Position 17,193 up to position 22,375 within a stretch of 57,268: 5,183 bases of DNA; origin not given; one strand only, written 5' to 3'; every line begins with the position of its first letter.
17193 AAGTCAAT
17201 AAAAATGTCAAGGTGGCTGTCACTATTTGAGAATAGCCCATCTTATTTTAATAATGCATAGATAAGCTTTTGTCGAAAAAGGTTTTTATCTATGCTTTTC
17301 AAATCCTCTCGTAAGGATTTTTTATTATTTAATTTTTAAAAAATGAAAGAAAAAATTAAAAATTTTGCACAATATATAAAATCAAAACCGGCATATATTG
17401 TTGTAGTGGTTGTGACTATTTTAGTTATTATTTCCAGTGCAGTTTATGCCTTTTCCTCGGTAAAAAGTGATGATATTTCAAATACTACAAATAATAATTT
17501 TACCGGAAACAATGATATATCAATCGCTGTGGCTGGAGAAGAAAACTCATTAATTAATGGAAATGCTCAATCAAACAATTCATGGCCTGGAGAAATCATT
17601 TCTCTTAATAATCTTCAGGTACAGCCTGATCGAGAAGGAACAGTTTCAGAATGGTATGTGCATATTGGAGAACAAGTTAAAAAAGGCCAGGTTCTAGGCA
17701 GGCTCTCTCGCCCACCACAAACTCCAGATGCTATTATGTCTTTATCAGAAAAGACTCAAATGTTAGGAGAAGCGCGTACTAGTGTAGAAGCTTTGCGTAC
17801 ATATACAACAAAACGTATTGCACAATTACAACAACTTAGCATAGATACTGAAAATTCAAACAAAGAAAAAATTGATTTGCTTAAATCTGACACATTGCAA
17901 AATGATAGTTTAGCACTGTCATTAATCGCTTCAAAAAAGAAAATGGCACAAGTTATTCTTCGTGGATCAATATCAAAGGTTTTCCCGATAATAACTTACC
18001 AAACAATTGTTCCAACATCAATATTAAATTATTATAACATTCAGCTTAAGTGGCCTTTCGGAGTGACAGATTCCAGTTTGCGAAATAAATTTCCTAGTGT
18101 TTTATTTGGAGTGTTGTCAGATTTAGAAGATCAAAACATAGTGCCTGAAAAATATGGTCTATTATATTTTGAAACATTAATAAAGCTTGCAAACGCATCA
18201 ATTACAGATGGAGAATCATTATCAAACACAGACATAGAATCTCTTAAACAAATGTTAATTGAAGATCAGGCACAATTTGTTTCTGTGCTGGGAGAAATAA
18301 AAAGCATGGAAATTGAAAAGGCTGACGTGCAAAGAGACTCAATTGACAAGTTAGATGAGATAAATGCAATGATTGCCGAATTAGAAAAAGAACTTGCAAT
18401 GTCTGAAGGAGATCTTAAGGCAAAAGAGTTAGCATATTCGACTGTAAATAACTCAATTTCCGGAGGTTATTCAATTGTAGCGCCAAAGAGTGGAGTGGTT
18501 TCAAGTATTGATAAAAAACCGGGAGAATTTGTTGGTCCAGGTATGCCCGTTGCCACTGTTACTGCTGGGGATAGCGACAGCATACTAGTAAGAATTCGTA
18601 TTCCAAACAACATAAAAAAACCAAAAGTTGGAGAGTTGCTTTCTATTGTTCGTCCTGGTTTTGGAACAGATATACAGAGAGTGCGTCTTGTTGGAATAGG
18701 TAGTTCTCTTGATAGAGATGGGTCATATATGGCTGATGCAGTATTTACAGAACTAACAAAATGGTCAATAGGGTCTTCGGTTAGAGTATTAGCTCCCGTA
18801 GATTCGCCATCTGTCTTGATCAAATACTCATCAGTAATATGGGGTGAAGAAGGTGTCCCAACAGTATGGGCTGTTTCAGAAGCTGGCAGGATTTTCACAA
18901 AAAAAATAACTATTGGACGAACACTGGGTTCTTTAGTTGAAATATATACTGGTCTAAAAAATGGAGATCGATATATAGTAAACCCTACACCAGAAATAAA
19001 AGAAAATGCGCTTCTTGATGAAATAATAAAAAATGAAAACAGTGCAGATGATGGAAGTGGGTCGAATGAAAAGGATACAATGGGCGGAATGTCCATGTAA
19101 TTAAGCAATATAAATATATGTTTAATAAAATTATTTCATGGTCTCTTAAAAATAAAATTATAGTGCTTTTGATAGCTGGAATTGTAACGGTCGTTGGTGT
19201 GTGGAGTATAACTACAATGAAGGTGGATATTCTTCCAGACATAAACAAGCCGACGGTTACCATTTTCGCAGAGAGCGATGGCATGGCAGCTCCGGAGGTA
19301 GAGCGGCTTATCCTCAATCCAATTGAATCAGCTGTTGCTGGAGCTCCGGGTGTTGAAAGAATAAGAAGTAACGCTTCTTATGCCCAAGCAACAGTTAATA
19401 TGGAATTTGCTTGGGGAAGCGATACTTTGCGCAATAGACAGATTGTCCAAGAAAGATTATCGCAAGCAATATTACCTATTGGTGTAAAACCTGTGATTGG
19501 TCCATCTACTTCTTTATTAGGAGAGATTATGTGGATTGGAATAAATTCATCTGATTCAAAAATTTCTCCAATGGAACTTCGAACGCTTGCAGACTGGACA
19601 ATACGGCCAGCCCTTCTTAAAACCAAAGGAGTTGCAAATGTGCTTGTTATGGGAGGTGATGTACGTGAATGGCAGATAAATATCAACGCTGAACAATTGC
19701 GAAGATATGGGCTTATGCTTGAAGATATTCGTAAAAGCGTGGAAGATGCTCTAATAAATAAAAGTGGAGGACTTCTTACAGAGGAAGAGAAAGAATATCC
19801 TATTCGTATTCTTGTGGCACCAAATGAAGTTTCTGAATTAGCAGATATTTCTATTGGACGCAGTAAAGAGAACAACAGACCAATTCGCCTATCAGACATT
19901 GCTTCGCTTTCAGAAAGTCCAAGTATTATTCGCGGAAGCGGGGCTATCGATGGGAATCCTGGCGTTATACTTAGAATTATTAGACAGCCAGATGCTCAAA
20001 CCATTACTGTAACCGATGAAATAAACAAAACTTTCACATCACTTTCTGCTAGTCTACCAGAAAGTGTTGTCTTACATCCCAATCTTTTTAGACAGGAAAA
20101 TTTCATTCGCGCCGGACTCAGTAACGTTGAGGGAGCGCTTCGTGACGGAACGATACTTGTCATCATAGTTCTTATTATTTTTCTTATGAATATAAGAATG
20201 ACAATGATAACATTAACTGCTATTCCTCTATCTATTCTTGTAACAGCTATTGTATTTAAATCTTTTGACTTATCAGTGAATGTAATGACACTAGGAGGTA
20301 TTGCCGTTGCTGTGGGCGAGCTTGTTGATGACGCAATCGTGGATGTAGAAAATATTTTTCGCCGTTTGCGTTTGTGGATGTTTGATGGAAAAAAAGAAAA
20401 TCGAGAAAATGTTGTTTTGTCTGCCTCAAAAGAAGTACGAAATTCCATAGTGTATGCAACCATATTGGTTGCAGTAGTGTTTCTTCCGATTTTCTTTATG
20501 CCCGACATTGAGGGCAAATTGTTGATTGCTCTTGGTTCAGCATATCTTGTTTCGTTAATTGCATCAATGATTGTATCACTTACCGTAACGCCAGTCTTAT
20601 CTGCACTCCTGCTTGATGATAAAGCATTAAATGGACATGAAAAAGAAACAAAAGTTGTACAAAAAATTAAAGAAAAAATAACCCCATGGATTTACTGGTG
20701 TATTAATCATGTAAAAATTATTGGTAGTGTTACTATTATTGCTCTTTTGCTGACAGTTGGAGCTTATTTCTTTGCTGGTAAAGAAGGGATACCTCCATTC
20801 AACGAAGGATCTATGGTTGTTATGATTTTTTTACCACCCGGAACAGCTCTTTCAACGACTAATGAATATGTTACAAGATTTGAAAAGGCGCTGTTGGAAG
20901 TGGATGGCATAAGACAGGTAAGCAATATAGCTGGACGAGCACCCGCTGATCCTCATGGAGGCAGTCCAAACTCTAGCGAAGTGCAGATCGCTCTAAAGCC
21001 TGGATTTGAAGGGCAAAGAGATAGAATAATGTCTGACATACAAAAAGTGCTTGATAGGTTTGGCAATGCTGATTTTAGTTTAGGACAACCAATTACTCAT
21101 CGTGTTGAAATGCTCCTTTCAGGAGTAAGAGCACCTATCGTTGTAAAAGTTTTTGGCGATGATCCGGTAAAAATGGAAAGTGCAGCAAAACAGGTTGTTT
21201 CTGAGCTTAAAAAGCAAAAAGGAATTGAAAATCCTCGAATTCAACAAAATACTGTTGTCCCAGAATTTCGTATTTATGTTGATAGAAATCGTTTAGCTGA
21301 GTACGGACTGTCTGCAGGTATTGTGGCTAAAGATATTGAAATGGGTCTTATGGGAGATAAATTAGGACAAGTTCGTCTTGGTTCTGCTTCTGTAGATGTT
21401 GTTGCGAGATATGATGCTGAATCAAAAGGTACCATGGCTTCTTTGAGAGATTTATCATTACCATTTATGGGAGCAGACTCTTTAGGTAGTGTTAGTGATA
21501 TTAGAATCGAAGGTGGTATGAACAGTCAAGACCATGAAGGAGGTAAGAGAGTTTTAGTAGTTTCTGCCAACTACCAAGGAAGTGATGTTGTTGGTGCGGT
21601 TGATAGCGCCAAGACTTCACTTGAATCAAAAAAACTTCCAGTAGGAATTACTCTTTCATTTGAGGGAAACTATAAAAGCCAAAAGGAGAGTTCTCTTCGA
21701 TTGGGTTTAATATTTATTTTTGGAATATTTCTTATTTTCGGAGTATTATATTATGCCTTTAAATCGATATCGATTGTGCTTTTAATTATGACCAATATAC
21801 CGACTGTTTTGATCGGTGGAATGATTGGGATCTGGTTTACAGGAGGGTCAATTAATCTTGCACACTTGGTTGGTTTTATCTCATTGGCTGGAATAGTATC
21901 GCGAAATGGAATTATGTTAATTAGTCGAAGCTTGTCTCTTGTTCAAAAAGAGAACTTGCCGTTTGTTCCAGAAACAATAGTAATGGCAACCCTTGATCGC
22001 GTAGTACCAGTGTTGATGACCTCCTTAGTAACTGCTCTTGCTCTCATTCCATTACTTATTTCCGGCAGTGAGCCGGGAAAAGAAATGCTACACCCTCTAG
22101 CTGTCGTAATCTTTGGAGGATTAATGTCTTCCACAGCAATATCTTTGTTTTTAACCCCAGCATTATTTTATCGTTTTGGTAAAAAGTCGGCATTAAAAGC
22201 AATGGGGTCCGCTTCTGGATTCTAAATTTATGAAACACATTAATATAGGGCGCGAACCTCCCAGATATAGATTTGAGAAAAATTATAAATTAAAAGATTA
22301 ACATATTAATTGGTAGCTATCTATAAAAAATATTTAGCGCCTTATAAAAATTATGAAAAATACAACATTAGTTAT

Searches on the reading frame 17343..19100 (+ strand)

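Call 17: search_protein_families(library=pfam, proteins=[window:17343-19100:+], max_evalue=0.00001)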
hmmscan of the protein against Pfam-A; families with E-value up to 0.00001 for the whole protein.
window:17343-19100:+ (585 aa): 3 families
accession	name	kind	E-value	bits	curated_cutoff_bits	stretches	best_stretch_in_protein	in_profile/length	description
PF13437.12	HlyD_3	-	3.6e-08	34.5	22.2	0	378-422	2-44/106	HlyD family secretion protein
PF16576.10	HlyD_D23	-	1.9e-06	27.8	30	0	304-419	55-150/214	Barrel-sandwich domain of CusB or HlyD membrane-fusion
PF13533.13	Biotin_lipoyl_2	-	3.1e-06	27.3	29.8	1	92-121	2-31/32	Biotin-lipoyl like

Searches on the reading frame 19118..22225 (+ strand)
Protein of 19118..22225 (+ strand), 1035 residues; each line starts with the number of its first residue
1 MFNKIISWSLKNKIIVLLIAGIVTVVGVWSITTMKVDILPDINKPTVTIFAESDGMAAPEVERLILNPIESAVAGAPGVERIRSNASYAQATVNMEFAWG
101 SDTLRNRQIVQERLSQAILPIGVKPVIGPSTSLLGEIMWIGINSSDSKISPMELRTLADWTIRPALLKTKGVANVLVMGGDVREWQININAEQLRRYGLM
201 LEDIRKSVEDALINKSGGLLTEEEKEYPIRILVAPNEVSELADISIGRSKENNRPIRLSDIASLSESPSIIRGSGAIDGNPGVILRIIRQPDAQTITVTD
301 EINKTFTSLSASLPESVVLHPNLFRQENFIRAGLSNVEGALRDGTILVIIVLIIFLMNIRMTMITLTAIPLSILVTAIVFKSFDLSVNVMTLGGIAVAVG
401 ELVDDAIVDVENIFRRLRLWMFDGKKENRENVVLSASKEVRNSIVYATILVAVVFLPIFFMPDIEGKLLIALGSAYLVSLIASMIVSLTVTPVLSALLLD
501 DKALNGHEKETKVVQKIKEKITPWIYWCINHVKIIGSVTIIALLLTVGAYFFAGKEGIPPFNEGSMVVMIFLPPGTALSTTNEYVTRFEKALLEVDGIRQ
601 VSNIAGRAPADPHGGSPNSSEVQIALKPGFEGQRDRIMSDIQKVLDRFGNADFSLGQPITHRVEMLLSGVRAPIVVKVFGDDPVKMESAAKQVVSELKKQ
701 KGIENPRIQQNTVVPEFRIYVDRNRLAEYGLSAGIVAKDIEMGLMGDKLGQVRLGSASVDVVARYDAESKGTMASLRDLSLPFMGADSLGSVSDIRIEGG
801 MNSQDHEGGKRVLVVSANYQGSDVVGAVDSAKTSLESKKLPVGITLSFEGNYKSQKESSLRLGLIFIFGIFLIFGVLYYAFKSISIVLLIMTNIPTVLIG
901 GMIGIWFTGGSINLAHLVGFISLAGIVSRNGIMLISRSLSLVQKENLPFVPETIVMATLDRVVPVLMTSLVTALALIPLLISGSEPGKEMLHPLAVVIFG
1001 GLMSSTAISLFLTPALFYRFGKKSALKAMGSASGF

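Call 17: search_protein_families(library=pfam, proteins=[window:19118-22225:+], max_evalue=0.00001)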
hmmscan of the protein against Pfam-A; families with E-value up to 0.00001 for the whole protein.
window:19118-22225:+ (1035 aa): 1 family
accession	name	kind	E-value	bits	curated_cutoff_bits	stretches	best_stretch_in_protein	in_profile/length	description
PF00873.25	ACR_tran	-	1.3e-221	738.7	28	1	5-1019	1-1019/1021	AcrB/AcrD/AcrF family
